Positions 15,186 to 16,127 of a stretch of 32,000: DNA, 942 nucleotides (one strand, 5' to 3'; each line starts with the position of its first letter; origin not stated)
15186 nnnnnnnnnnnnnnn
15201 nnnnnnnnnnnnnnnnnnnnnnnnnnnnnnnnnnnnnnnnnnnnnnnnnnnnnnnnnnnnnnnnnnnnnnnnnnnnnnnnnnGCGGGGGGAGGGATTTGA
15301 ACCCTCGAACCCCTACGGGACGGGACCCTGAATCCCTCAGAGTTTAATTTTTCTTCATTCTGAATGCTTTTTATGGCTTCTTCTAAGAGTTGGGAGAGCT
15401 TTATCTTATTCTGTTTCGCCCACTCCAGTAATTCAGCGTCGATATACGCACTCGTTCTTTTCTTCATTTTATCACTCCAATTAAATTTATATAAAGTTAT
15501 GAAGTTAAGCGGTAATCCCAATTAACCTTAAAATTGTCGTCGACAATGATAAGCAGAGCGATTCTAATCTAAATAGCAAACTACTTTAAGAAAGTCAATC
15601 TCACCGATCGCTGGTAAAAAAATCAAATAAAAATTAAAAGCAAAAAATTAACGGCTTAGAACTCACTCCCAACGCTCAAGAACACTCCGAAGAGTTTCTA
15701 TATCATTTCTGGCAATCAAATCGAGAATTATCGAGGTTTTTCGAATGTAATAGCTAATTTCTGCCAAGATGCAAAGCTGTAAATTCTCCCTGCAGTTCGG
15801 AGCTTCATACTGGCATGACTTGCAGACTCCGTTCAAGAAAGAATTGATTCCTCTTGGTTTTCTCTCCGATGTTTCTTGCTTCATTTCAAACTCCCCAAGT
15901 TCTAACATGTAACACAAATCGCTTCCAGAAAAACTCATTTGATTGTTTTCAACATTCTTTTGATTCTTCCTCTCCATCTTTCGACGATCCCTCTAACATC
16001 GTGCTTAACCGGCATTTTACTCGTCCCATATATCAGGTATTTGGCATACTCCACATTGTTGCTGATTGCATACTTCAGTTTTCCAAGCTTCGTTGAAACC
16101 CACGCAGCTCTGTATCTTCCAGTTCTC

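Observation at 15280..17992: A ~2.7-kb element integrated into tRNA-Leu(CAG), with an SSV-type integrase gene split by its own integration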

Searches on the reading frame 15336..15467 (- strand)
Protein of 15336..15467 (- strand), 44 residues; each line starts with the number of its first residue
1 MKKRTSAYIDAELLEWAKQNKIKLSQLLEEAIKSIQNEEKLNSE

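Call 51: find_related_loci(query=A2, collection=viral_contigs, flank=10000)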
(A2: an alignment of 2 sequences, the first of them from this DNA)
Query A2 (44 aa) in viral_contigs; peptide patterns used: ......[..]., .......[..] (x = any residue, [..] = any of these).
16 stretches matched a pattern; 1 encode a relative of the query (tblastn E <= 1e-3); 1 distinct loci.
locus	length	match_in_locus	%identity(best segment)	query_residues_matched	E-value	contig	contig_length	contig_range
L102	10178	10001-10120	70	1-40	2e-14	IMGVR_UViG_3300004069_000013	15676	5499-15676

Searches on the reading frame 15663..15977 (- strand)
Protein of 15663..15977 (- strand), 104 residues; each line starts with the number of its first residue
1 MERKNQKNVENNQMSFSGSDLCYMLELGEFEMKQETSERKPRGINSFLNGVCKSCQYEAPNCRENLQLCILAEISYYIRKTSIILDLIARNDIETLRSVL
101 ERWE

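Call 8: search_protein_families(library=pfam, max_evalue=1, proteins=[window:15666-15977:-])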
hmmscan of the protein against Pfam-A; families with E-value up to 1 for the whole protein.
seq(104 aa): 0 families

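Call 9: search_protein_families(library=phrogs, max_evalue=0.1, proteins=[window:15666-15977:-])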
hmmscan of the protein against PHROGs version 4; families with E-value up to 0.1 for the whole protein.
seq(104 aa): 0 families

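Call 82: search_protein_families(library=padloc, max_evalue=0.01, proteins=[window:15663-15977:-])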
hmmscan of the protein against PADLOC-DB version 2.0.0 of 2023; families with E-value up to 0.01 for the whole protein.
window:15663-15977:- (104 aa): 0 families

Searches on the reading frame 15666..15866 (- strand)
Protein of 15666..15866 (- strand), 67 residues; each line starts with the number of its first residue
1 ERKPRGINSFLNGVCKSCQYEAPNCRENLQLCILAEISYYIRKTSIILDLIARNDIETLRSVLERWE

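Call 86: find_related_loci(query=A5, collection=viral_contigs, flank=6000)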
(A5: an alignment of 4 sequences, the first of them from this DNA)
Query A5 (67 aa) in viral_contigs; peptide patterns used: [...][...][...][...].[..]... (x = any residue, [..] = any of these).
9 stretches matched a pattern; 1 encode a relative of the query (tblastn E <= 1e-3); 1 distinct loci.
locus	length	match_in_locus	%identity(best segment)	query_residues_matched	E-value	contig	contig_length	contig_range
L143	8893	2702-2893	40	1-65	6e-14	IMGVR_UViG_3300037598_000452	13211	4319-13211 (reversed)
